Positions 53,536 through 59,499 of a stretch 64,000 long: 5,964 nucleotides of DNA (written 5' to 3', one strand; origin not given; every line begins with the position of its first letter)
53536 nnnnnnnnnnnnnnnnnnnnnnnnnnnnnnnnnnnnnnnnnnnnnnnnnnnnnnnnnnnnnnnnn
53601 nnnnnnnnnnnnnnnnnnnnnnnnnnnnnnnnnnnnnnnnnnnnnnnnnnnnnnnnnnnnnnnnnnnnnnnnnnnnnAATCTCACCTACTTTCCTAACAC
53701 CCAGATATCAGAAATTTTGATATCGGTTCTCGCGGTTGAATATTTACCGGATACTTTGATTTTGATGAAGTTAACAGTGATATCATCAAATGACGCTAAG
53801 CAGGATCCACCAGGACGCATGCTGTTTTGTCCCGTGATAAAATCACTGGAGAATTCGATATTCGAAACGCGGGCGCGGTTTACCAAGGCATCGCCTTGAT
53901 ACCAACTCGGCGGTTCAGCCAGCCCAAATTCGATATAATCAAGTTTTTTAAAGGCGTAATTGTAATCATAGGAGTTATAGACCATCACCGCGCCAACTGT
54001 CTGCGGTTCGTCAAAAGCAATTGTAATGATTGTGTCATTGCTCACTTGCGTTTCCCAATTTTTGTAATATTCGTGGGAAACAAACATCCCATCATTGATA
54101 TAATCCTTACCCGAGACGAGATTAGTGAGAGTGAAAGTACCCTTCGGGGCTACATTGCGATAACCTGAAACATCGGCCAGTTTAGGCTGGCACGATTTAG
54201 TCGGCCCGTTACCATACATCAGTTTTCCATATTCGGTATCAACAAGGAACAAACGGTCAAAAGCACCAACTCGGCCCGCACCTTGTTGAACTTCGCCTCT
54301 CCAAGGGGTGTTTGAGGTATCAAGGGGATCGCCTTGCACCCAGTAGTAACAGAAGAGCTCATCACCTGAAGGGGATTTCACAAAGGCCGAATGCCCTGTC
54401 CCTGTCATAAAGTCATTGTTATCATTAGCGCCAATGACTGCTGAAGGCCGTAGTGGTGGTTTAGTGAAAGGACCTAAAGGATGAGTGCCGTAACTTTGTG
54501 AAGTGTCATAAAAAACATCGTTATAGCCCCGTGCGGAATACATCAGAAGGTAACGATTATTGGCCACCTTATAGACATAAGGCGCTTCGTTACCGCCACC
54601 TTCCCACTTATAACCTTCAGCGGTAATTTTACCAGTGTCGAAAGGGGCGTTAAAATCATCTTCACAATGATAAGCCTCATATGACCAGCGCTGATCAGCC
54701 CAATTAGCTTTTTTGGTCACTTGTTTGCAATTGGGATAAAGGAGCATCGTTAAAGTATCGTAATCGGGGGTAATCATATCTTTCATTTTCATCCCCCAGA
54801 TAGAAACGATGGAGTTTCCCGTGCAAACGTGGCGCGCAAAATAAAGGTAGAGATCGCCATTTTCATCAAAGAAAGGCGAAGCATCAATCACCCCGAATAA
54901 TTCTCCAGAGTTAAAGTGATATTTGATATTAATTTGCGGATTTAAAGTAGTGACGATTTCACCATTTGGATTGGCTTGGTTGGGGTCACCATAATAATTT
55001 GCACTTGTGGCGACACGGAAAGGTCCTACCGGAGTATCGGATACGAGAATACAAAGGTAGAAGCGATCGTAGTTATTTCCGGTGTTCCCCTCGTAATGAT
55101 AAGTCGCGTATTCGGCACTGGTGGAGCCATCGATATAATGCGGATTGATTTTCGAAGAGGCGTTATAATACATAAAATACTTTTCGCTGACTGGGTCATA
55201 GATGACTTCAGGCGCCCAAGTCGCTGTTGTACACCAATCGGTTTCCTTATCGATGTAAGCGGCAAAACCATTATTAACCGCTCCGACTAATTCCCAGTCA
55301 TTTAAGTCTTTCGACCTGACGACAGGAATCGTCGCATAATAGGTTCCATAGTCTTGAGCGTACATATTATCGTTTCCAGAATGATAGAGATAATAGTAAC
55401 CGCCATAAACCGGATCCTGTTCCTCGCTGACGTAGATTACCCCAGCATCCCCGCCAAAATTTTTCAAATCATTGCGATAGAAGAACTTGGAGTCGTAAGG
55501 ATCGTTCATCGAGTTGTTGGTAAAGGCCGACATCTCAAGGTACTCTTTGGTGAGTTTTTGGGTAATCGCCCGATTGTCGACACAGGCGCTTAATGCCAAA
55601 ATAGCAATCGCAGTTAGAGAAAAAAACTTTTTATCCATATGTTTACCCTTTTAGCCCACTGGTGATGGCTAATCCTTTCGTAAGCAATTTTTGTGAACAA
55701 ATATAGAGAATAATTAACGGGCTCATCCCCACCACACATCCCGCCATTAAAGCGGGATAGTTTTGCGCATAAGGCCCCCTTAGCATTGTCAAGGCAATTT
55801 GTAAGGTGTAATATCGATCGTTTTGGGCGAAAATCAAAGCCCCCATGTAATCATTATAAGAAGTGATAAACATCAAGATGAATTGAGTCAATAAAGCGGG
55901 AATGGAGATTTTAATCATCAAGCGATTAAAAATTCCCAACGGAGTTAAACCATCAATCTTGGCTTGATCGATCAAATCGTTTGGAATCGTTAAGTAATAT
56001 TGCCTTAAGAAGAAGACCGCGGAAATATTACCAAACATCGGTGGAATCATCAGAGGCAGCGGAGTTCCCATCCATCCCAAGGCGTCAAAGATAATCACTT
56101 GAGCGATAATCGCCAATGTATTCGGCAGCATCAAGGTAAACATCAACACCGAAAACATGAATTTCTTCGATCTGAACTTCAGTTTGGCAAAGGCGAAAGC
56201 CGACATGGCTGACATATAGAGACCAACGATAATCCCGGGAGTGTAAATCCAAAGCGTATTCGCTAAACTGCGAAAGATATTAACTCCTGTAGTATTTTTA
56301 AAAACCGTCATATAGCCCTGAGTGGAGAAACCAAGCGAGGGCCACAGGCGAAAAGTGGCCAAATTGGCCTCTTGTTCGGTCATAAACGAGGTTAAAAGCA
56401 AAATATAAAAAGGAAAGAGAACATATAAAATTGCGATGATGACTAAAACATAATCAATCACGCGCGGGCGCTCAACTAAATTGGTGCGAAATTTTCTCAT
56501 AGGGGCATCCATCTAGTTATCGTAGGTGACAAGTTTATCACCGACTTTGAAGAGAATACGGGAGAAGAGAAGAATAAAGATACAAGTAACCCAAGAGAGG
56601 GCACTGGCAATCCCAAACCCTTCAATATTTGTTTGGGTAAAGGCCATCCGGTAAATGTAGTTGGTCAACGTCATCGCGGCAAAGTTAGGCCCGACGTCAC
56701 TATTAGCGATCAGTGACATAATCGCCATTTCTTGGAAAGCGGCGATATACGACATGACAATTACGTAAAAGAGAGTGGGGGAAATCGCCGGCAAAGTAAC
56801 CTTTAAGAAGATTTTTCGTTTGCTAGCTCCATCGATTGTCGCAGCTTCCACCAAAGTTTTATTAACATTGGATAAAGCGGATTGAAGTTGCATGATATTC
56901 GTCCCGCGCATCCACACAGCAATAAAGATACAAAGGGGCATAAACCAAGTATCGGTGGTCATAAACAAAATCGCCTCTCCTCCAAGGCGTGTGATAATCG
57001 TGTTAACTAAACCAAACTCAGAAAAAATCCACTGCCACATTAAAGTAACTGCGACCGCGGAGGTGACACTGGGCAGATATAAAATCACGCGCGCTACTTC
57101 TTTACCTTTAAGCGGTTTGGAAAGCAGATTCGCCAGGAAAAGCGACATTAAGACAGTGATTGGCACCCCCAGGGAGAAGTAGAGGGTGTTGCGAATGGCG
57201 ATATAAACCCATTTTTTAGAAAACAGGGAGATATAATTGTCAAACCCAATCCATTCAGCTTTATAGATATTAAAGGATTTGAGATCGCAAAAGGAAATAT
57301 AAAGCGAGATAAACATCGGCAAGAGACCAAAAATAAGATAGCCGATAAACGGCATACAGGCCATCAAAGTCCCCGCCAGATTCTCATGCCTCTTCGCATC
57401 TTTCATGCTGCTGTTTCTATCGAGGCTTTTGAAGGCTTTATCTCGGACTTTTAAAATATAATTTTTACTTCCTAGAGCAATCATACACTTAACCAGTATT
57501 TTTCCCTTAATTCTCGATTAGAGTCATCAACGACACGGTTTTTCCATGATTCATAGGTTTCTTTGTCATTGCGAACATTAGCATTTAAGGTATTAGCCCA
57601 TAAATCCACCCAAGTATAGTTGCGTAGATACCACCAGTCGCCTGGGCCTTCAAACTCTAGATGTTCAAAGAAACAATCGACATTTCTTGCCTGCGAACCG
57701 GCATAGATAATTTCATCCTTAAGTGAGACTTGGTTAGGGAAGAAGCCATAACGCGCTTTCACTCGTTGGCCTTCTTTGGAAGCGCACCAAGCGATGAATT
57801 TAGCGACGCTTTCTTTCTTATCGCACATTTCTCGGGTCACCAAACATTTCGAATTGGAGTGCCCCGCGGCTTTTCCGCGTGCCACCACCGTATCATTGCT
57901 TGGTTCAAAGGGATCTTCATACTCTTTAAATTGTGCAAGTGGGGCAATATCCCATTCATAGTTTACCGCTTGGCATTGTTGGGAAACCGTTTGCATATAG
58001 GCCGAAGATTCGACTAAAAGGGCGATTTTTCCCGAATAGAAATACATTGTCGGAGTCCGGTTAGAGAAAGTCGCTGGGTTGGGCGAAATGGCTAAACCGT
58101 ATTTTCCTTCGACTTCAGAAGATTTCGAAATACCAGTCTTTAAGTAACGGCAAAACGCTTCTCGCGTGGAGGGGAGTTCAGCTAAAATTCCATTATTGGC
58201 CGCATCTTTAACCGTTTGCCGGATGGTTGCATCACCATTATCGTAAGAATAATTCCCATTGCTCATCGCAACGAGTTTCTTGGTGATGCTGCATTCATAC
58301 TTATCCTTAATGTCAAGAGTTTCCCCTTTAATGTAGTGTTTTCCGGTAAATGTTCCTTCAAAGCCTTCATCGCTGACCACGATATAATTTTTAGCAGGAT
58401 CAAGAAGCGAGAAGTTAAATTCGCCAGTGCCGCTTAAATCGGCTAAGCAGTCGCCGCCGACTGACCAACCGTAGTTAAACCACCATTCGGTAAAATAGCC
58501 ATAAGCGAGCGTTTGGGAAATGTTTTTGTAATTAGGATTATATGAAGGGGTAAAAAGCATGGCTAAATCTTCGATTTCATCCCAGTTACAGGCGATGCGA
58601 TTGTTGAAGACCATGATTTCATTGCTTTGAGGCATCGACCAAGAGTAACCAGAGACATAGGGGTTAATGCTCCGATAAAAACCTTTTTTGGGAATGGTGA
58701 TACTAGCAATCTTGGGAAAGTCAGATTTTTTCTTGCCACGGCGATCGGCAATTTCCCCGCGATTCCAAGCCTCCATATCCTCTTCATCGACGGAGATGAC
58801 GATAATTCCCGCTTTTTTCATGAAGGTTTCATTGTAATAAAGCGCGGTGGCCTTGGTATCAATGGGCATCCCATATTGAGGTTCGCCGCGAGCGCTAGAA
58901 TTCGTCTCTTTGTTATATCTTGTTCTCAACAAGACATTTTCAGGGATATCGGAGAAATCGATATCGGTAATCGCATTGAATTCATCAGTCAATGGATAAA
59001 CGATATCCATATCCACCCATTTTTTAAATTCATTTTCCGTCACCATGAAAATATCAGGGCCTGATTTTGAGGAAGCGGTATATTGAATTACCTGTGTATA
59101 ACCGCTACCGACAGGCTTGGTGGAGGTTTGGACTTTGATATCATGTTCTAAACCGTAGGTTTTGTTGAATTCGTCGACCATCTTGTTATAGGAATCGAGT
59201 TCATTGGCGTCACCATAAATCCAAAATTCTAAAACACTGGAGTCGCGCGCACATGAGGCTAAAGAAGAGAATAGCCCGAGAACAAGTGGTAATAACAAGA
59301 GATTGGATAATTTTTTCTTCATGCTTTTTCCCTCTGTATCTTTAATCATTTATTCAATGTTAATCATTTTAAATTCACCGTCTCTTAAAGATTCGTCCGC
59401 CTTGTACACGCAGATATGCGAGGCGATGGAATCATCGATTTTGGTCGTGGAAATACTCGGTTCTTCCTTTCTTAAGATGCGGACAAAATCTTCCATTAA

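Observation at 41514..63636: About 20-kb leftward glycan cluster pairing surface esterase/GH lipoproteins with cytoplasmic GH2, a beta-propeller GH, a BNR protein, SGNH esterases, glcK and manA, consistent with an acetylated (gluco/galacto)mannan or host-glycan system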

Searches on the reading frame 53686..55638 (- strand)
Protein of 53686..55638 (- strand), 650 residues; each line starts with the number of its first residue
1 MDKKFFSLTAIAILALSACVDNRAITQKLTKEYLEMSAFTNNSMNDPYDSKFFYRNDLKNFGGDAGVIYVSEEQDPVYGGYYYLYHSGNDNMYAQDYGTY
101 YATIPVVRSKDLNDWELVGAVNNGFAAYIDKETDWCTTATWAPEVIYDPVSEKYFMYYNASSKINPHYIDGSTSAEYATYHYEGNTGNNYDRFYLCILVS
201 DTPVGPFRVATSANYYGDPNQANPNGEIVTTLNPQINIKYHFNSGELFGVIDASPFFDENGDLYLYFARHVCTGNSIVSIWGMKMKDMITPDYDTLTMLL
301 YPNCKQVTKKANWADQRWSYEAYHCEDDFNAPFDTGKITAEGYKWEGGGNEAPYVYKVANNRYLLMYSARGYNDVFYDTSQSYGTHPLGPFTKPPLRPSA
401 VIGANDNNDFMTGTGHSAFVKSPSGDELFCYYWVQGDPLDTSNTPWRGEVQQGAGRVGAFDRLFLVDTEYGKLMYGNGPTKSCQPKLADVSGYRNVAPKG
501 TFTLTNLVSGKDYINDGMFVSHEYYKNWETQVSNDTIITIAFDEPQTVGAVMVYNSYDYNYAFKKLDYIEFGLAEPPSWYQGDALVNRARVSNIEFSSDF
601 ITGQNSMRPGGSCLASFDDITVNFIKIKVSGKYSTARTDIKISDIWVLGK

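Call 3: search_protein_families(library=pfam, proteins=[window:53686-55638:-], max_evalue=0.01)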
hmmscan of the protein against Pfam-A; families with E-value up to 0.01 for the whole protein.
window:53686-55638:- (650 aa): 1 family
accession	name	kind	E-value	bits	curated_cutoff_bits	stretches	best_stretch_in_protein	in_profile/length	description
PF04616.20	Glyco_hydro_43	-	2.2e-16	60.5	32.2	2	249-436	120-264/288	Glycosyl hydrolases family 43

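Call 7: search_protein_families(library=ncbifam, proteins=[window:53686-55638:-], max_evalue=0.01)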
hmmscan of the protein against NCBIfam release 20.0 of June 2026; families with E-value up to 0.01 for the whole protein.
window:53686-55638:- (650 aa): 0 families

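Call 13: search_solved_structures(query=window:53686-55638:-, max_evalue=0.01)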
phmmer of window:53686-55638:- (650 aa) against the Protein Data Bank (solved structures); distinct sequences matched with E-value up to 0.01: 2.
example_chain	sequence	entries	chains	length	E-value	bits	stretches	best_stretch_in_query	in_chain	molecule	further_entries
4qqs_A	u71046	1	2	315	5.9e-09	38.1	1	348-438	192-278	Glycoside hydrolase family 43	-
3kst_A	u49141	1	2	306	0.0022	19.8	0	347-433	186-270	Endo-1,4-beta-xylanase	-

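Call 38: search_protein_families(library=pfam, proteins=[window:53686-55638:-], max_evalue=5)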
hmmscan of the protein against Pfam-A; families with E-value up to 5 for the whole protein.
window:53686-55638:- (650 aa): 1 family
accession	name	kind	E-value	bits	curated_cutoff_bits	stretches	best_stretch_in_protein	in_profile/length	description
PF04616.20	Glyco_hydro_43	-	2.2e-16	60.5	32.2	2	249-436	120-264/288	Glycosyl hydrolases family 43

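Call 72: search_solved_structures(query=A4, max_evalue=0.01)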
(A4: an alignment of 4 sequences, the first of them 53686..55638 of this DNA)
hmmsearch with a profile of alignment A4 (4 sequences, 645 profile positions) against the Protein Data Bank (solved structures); distinct sequences matched with E-value up to 0.01: 8.
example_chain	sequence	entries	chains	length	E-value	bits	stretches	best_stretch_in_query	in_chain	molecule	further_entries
4qqs_A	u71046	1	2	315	1e-17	67.2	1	347-478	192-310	Glycoside hydrolase family 43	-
3kst_A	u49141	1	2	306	2.8e-09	39.3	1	343-436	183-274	Endo-1,4-beta-xylanase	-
7erl_A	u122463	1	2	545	2.2e-07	33.1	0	109-164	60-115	Beta-xylanase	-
6ms3_A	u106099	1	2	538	0.00013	23.9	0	90-158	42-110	Glycoside Hydrolase Family 43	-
6ms2_A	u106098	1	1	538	0.00047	22.1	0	90-158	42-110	Glycoside Hydrolase Family 43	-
5msx_A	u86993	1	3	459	0.00084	21.3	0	350-435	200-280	Putative endo-1,4-beta-xylanase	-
5z5d_A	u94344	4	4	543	0.0015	20.5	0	341-425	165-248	Beta-xylosidase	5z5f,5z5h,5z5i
5c0p_A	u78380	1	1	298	0.0016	20.4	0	111-165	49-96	Endo-arabinase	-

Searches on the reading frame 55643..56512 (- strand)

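Call 4: search_protein_families(library=pfam, proteins=[window:55643-56512:-], max_evalue=0.01)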
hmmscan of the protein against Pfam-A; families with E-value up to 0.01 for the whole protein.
window:55643-56512:- (289 aa): 1 family
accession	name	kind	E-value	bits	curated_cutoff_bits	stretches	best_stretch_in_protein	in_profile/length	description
PF00528.27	BPD_transp_1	-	1.4e-12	48.2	26.4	1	95-281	3-182/184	Binding-protein-dependent transport system inner membrane component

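Call 45: search_protein_families(library=ncbifam, proteins=[window:55643-56512:-], max_evalue=0.001)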
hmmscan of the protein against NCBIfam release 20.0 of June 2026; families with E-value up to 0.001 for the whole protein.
window:55643-56512:- (289 aa): 7 families
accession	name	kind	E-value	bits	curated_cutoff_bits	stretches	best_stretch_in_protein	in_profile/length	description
NF008210.0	PRK10973.1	equivalog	2.6e-24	86.4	297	1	20-281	12-276/281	sn-glycerol-3-phosphate ABC transporter permease UgpE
NF008231.0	PRK10998.1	equivalog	2e-22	80.1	261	1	19-283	15-291/296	maltose ABC transporter permease MalG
NF040932.1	ABC_arch_GlcU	equivalog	3.3e-21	76.1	340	1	21-283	7-266/272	glucose ABC transporter permease GlcU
NF007047.0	PRK09500.1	equivalog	6.6e-08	32.5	326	1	20-239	9-216/257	spermidine/putrescine ABC transporter permease PotC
TIGR01581.1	Mo_ABC_porter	hypoth_equivalog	1.4e-05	24.7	210.3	1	94-243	34-196/225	ABC transporter permease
NF011624.0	PRK15050.1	equivalog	0.00018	20.7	247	1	174-272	185-281/297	2-aminoethylphosphonate ABC transporter permease subunit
TIGR02141.1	modB_ABC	equivalog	0.00085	19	182.6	0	93-266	10-197/208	molybdate ABC transporter permease subunit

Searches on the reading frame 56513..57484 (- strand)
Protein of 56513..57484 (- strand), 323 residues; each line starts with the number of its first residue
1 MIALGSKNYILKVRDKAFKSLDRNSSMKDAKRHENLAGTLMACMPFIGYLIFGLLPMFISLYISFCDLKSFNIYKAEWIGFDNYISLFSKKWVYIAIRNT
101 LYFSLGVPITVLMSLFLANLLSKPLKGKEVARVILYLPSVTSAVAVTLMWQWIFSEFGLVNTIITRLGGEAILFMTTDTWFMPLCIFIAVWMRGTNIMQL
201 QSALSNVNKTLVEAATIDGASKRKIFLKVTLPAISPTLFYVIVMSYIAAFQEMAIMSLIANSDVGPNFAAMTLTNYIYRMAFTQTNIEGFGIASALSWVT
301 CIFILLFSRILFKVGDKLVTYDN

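Call 4: search_protein_families(library=pfam, proteins=[window:56513-57484:-], max_evalue=0.01)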
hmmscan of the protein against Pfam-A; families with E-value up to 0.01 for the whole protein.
window:56513-57484:- (323 aa): 1 family
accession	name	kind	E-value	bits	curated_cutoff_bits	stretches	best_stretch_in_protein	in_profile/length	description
PF00528.27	BPD_transp_1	-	1.2e-13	51.7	26.4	1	111-308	2-175/184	Binding-protein-dependent transport system inner membrane component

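Call 45: search_protein_families(library=ncbifam, proteins=[window:56513-57484:-], max_evalue=0.001)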
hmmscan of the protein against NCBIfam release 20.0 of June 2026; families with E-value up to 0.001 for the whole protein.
window:56513-57484:- (323 aa): 19 families
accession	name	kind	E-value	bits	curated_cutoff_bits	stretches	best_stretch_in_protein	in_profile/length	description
NF007852.0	PRK10561.1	equivalog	8.5e-26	91.5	335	1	46-321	22-294/295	sn-glycerol-3-phosphate ABC transporter permease UgpA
NF040931.1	ABC_arch_GlcT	equivalog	7.2e-19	68.5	360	1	52-302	8-262/278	glucose ABC transporter permease GlcT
NF008232.0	PRK10999.1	equivalog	1.4e-16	60.4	392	1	79-306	265-504/520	maltose ABC transporter permease MalF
TIGR02140.1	permease_CysW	equivalog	9.7e-11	41.6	329.1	1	74-309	26-253/261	sulfate ABC transporter permease subunit CysW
TIGR00969.1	3a0106s02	subfamily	1.3e-10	41.2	240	1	75-309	41-267/272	sulfate ABC transporter permease subunit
TIGR03262.1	PhnU2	equivalog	7.7e-09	34.7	593.25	1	53-292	12-237/546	putative 2-aminoethylphosphonate ABC transporter permease subunit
NF011624.0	PRK15050.1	equivalog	1.4e-08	34.3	247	1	71-289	49-263/297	2-aminoethylphosphonate ABC transporter permease subunit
NF008231.0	PRK10998.1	equivalog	5.3e-08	32.8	261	1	162-306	142-281/296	maltose ABC transporter permease MalG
TIGR02141.1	modB_ABC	equivalog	1.4e-07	31.4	182.6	1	109-308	13-202/208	molybdate ABC transporter permease subunit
NF008620.0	PRK11602.1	equivalog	4.2e-07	29.5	442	1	95-315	64-277/291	sulfate/thiosulfate ABC transporter permease CysW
TIGR01581.1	Mo_ABC_porter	hypoth_equivalog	1.5e-06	27.9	210.3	1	110-305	37-222/225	ABC transporter permease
TIGR02139.1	permease_CysT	equivalog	1.6e-06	27.9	246.1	1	73-262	28-213/265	sulfate ABC transporter permease subunit CysT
TIGR03226.1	PhnU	equivalog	5e-06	26.2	283.45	1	30-283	34-275/311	2-aminoethylphosphonate ABC transporter permease subunit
NF007044.0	PRK09497.1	equivalog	1.1e-05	25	348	1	47-307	16-269/285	spermidine/putrescine ABC transporter permease PotB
NF006939.0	PRK09421.1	equivalog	3.7e-05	23.2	262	1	107-281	23-190/230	molybdate ABC transporter permease subunit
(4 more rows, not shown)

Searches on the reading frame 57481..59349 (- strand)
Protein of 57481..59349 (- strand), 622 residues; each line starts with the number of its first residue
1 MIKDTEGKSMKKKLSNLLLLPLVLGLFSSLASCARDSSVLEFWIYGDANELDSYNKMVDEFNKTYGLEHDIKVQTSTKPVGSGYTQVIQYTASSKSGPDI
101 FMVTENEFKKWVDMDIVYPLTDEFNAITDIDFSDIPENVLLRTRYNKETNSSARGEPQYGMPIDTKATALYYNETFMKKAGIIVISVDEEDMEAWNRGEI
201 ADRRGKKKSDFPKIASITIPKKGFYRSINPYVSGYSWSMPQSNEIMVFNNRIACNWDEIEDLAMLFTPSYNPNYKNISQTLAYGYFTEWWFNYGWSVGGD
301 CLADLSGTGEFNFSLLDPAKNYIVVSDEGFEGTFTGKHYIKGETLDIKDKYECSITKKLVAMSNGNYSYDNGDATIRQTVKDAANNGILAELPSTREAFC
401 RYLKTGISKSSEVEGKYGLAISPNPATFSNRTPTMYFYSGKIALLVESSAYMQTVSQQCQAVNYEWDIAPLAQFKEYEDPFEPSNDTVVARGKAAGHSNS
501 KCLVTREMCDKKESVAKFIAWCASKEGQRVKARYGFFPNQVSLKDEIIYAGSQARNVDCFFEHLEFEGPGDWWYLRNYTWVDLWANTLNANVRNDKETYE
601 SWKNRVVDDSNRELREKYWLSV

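Call 4: search_protein_families(library=pfam, proteins=[window:57481-59349:-], max_evalue=0.01)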
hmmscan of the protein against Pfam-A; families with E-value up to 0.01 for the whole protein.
window:57481-59349:- (622 aa): 2 families
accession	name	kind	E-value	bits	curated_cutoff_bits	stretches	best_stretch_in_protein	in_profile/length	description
PF01547.30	SBP_bac_1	-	1.2e-14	55.5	26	1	48-182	2-126/307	Bacterial extracellular solute-binding protein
PF13416.11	SBP_bac_8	-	6.2e-13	49.6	27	1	56-187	1-110/279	Bacterial extracellular solute-binding protein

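Call 45: search_protein_families(library=ncbifam, proteins=[window:57481-59349:-], max_evalue=0.001)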
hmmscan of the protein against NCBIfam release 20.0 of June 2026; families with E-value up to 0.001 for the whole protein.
window:57481-59349:- (622 aa): 1 family
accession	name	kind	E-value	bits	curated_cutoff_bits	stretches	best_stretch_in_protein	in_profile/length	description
NF007011.0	PRK09474.1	equivalog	0.00056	18.8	291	0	10-125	3-110/396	maltose/maltodextrin ABC transporter substrate-binding protein MalE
